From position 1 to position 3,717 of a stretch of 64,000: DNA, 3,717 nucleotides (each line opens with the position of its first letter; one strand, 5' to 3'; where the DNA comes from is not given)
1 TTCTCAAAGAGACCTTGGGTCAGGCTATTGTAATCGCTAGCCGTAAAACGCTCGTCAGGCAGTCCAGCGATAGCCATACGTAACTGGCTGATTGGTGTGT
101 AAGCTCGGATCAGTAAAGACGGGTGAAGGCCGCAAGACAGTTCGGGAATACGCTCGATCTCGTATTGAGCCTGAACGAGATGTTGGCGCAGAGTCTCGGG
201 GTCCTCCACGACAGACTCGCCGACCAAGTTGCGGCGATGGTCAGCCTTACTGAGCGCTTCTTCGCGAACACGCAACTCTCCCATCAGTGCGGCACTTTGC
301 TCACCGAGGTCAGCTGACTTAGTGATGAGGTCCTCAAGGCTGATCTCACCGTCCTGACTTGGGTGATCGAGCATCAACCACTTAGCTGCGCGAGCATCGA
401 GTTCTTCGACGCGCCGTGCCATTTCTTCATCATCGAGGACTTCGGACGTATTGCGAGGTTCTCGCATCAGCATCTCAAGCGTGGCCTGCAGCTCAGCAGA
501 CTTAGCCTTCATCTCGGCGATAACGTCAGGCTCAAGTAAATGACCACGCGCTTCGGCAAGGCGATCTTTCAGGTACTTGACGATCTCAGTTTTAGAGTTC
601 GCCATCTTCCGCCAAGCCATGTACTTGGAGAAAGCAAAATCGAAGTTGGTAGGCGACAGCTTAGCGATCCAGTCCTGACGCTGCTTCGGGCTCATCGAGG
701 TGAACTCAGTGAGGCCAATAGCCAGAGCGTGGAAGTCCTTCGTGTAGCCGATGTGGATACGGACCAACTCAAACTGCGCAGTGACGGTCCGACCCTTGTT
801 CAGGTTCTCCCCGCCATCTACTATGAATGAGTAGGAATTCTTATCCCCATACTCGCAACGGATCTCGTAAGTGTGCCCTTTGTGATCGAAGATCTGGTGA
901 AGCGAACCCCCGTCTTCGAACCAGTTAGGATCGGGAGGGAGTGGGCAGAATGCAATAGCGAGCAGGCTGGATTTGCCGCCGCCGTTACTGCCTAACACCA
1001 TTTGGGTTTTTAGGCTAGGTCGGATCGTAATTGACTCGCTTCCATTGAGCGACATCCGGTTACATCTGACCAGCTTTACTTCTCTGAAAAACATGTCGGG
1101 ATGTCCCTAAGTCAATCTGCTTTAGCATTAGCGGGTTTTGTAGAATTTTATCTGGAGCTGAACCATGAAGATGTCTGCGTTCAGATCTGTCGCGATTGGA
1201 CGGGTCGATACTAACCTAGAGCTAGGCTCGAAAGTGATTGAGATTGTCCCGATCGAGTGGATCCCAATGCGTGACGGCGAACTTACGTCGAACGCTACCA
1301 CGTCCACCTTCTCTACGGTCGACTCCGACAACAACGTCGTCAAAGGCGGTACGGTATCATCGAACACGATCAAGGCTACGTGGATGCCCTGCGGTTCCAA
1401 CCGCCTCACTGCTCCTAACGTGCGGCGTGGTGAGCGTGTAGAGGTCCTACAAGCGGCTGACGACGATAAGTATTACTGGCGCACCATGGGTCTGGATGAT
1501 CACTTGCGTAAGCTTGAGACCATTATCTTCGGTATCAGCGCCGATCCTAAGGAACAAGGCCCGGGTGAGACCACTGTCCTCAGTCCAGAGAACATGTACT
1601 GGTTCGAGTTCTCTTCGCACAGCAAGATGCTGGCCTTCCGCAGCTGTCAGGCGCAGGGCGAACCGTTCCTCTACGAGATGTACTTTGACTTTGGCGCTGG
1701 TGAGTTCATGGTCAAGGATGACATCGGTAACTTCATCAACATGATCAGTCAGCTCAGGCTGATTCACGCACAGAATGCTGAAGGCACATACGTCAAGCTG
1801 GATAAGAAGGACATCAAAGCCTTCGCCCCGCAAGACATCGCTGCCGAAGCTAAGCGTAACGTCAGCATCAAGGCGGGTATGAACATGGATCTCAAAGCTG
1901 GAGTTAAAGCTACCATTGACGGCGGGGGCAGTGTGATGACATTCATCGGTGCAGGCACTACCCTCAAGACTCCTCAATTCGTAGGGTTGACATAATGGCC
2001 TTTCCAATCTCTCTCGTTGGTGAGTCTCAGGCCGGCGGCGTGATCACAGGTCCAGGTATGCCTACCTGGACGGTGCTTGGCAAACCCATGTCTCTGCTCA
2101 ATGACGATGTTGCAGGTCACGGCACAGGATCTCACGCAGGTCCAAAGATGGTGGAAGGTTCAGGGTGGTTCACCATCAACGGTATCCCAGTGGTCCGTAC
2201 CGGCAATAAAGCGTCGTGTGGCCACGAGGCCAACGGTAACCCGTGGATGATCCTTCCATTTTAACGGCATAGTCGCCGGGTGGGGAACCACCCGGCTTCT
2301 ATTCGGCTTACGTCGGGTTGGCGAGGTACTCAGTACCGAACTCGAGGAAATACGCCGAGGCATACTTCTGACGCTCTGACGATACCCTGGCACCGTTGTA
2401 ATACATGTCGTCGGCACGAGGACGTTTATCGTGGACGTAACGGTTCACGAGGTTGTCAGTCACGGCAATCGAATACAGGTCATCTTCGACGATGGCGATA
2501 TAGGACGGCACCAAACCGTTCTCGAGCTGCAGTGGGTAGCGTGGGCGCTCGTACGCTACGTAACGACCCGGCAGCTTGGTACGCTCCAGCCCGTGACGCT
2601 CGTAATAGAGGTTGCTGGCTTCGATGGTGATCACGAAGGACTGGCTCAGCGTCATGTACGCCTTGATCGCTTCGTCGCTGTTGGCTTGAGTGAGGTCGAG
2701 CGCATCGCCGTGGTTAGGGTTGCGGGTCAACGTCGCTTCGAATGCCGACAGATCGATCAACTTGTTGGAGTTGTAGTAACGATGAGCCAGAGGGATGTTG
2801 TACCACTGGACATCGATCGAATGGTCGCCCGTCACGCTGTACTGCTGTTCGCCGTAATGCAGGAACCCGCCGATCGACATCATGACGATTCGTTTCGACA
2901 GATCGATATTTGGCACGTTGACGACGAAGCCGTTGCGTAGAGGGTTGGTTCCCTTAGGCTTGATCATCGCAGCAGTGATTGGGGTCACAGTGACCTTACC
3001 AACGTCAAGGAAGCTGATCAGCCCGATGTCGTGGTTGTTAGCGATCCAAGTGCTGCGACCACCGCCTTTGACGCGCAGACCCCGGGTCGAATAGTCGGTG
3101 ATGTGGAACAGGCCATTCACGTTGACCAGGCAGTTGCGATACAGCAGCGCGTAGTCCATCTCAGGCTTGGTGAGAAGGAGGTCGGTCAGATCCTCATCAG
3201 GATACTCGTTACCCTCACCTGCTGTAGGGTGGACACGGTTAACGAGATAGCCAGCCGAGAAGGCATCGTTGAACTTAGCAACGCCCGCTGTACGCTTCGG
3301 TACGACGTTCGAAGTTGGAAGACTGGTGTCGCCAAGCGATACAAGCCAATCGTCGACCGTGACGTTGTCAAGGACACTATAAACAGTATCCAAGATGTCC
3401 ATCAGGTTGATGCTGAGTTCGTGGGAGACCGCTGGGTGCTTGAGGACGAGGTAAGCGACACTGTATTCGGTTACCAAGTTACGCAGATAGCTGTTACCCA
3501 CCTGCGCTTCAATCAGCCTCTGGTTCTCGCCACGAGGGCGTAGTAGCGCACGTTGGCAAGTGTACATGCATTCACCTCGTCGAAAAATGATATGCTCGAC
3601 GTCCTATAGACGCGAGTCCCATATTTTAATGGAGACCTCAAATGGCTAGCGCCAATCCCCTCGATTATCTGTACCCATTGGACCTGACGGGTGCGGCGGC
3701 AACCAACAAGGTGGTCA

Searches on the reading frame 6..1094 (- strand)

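Call 70: search_protein_families(library=phrogs, proteins=[window:6-1094:-], max_evalue=0.0001)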
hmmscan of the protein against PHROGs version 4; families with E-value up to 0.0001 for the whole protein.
window:6-1094:- (363 aa): 1 family
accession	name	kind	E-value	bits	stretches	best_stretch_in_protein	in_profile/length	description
phrog_77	-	DNA, RNA and nucleotide metabolism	1e-19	71.6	1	15-310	308-569/967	SbcC-like subunit of palindrome specific endonuclease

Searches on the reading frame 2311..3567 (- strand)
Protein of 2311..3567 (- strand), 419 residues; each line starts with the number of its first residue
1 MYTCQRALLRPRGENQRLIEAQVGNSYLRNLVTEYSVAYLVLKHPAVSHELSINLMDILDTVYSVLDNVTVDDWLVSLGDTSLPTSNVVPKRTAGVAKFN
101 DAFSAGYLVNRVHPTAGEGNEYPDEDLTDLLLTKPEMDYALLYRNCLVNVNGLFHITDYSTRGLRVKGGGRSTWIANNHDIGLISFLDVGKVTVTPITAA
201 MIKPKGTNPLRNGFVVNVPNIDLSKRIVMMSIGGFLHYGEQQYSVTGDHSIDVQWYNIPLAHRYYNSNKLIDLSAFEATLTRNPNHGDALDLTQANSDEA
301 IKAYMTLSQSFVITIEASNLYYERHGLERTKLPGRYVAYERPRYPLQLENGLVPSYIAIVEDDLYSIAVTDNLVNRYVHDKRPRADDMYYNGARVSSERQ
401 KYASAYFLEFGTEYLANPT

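Call 70: search_protein_families(library=phrogs, proteins=[window:2311-3567:-], max_evalue=0.0001)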
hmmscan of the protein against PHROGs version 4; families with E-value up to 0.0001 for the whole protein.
window:2311-3567:- (419 aa): 1 family
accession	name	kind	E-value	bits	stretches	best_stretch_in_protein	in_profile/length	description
phrog_3337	-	unknown function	4.5e-86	290.3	1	1-410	1-404/411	-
